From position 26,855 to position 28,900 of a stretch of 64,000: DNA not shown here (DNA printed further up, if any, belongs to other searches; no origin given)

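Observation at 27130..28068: HsdS internal duplicated conserved segments flanking AT-rich target-recognition domains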

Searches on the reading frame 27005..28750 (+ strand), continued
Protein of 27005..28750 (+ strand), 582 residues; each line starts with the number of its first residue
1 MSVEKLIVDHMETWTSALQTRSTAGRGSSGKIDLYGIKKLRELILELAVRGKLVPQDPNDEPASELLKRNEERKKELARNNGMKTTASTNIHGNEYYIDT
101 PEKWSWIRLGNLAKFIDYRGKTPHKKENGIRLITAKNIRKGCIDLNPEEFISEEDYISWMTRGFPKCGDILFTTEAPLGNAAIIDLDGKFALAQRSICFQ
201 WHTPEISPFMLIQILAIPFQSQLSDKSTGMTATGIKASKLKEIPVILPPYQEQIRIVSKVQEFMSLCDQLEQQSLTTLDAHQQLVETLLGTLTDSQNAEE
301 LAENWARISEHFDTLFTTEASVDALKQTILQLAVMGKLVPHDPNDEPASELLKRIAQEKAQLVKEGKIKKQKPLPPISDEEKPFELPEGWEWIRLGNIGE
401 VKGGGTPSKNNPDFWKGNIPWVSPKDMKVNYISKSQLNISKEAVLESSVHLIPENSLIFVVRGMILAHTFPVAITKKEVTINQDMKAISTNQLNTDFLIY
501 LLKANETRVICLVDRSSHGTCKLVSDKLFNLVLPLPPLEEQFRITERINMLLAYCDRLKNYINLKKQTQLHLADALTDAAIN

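Call 43: predict_structure(alignment_id=A1)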
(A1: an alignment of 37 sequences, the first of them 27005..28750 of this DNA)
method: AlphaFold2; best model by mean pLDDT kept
length: 582 residues; sequences in the alignment: 37
mean_pLDDT: 68.9   pTM: 0.48
mean pLDDT of the five models: 68.9, 65.8, 63.9, 63.9, 59.3
residues with pLDDT >= 90: 83; 70-90: 241; 50-70: 139; < 50: 119
segments of 3 or more residues with pLDDT < 50: 1-37, 81-95, 176-178, 228-233, 270-296, 307-318, 567-582
pLDDT, mean of each block of 10 residues (from residue 1): 37 35 32 48 65 67 76 63 42 51 77 70 74 76 76 75 68 61 75 68 69 66 51 57 77 78 59 43 43 46 48 45 65 72 82 85 78 78 81 88 89 92 90 91 89 93 73 93 91 91 85 64 76 91 88 73 51 38 33
secondary structure, 60 per line:
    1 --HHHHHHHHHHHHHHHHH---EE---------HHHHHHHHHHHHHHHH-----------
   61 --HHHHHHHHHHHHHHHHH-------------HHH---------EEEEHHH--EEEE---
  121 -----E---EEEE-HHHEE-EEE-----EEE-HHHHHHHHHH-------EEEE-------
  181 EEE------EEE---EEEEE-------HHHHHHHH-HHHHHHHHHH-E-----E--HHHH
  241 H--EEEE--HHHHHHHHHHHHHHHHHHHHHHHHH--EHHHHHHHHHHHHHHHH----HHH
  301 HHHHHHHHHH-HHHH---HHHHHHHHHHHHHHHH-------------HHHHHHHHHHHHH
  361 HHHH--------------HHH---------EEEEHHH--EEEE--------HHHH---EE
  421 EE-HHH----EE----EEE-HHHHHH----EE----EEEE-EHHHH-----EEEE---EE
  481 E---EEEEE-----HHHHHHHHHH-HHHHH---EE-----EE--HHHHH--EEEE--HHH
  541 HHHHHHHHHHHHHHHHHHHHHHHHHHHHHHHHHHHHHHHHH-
elements in order: H3-19 H34-49 H63-79 E105-108 E114-117 E130-133 E141-143 E149-151 H153-162 E170-173 E181-183 E190-192 E196-200 H208-215 H217-226 H237-241 E244-247 H250-274 H278-293 H298-310 H312-315 H319-334 H348-364 E391-394 E400-403 H412-415 E419-422 E437-439 H441-446 E457-460 H463-466 E472-475 E479-481 E485-489 H495-504 H506-510 H525-529 E532-535 H538-581

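Call 47: list_cluster_members(proteins=[P0001])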
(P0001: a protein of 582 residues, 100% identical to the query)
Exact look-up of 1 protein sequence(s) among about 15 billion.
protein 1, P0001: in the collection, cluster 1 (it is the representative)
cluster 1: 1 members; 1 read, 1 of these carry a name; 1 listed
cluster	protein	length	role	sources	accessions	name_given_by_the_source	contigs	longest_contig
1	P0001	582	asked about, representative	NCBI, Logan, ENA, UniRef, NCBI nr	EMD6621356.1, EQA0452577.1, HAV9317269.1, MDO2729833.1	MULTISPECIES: restriction endonuclease subunit S [Escherichia] | Restriction endonuclease subunit S n=1 Tax=Escherichia coli TaxID=562 ...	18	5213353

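Call 48: search_protein_families(library=ncbifam, proteins=[window:27005-28750:+], max_evalue=0.00001)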
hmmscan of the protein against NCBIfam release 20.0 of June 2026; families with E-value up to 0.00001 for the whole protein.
window:27005-28750:+ (582 aa): 1 family
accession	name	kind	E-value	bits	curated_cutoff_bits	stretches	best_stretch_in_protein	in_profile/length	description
NF007278.0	PRK09737.1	equivalog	2.2e-25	89.4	662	2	103-289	217-411/461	type I restriction-modification system specificity subunit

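Call 51: find_encoding_contigs(protein=P0012, flank=2500, max_places=2)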
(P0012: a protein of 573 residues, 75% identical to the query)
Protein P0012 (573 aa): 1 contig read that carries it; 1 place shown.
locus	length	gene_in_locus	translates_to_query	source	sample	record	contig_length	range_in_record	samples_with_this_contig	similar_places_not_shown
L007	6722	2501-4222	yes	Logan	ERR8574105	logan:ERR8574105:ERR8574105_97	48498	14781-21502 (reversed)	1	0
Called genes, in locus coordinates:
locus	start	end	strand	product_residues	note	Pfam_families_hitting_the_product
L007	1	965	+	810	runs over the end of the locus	PF04313:HSDR_N, PF13588:HSDR_N_2, PF00270:DEAD, PF04851:ResIII, PF18766:SWI2_SNF2, PF00271:Helicase_C (faint), PF08463:EcoEI_R_C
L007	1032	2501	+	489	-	PF12161:HsdM_N, PF02384:N6_Mtase, PF01170:UPF0020, PF07669:Eco57I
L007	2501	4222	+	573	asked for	PF01420:Methylase_S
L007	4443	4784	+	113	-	PF08845:SymE_toxin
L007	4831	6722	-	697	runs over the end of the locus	PF03235:GmrSD_N, PF07510:GmrSD_C, PF18899:DUF5655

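Call 52: find_encoding_contigs(protein=P0010, flank=2500, max_places=2)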
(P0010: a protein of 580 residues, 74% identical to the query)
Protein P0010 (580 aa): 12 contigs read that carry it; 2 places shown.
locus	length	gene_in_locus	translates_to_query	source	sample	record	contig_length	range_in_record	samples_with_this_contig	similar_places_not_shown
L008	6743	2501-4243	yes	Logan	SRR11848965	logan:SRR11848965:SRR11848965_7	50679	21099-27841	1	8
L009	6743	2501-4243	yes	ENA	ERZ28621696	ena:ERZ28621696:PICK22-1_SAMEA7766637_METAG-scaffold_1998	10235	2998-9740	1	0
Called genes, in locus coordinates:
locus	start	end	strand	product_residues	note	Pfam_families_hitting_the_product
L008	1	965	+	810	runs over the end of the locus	PF04313:HSDR_N, PF13588:HSDR_N_2, PF00270:DEAD, PF04851:ResIII, PF18766:SWI2_SNF2, PF00271:Helicase_C (faint), PF08463:EcoEI_R_C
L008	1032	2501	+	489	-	PF12161:HsdM_N, PF02384:N6_Mtase, PF01170:UPF0020, PF07669:Eco57I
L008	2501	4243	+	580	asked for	PF01420:Methylase_S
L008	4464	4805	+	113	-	PF08845:SymE_toxin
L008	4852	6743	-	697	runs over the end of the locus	PF03235:GmrSD_N, PF07510:GmrSD_C, PF18899:DUF5655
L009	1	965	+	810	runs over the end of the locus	PF04313:HSDR_N, PF13588:HSDR_N_2, PF00270:DEAD, PF04851:ResIII, PF18766:SWI2_SNF2, PF00271:Helicase_C (faint), PF08463:EcoEI_R_C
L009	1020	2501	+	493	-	PF12161:HsdM_N, PF02384:N6_Mtase, PF01170:UPF0020, PF07669:Eco57I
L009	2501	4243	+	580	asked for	PF01420:Methylase_S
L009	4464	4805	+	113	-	PF08845:SymE_toxin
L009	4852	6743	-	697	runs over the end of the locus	PF03235:GmrSD_N, PF07510:GmrSD_C, PF18899:DUF5655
